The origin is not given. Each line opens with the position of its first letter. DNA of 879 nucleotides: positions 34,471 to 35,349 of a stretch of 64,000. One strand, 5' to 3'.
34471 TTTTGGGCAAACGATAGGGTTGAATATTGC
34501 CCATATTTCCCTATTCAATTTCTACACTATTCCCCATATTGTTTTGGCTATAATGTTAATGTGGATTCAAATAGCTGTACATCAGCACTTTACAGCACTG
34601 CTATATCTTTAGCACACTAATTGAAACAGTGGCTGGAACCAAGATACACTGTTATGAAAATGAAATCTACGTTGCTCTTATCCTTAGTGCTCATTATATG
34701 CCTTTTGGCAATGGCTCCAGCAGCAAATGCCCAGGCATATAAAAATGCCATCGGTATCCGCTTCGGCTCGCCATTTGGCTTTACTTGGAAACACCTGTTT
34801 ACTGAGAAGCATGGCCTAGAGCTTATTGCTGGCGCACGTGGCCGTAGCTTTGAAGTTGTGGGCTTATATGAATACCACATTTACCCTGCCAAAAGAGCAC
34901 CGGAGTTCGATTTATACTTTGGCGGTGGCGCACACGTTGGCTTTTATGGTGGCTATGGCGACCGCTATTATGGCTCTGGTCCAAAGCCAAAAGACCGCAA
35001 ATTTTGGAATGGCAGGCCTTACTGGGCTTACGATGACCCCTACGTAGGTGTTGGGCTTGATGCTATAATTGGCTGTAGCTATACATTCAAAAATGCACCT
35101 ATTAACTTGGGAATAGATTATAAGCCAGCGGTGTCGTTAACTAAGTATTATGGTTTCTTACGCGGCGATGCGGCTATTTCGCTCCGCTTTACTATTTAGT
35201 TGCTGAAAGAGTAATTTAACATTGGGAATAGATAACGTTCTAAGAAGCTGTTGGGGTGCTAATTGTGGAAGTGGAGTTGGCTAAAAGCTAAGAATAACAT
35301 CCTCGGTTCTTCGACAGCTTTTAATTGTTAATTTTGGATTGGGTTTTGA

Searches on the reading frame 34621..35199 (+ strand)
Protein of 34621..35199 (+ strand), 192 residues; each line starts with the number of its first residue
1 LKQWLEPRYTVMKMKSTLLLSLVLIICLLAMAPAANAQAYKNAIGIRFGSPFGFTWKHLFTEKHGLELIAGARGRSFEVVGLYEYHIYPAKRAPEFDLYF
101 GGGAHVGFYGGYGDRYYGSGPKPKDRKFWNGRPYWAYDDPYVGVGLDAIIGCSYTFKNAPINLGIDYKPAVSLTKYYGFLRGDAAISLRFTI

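Call 20: search_protein_families(library=pfam, proteins=[window:34621-35199:+], max_evalue=0.1)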
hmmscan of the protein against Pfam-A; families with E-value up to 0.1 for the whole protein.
window:34621-35199:+ (192 aa): 1 family
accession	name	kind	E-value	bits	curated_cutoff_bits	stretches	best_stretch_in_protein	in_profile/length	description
PF08570.15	DUF1761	-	0.065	13.9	31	1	11-70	42-105/123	Protein of unknown function (DUF1761)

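Call 43: search_protein_families(library=ncbifam, proteins=[window:34621-35199:+], max_evalue=0.01)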
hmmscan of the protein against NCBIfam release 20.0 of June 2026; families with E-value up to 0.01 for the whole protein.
window:34621-35199:+ (192 aa): 0 families
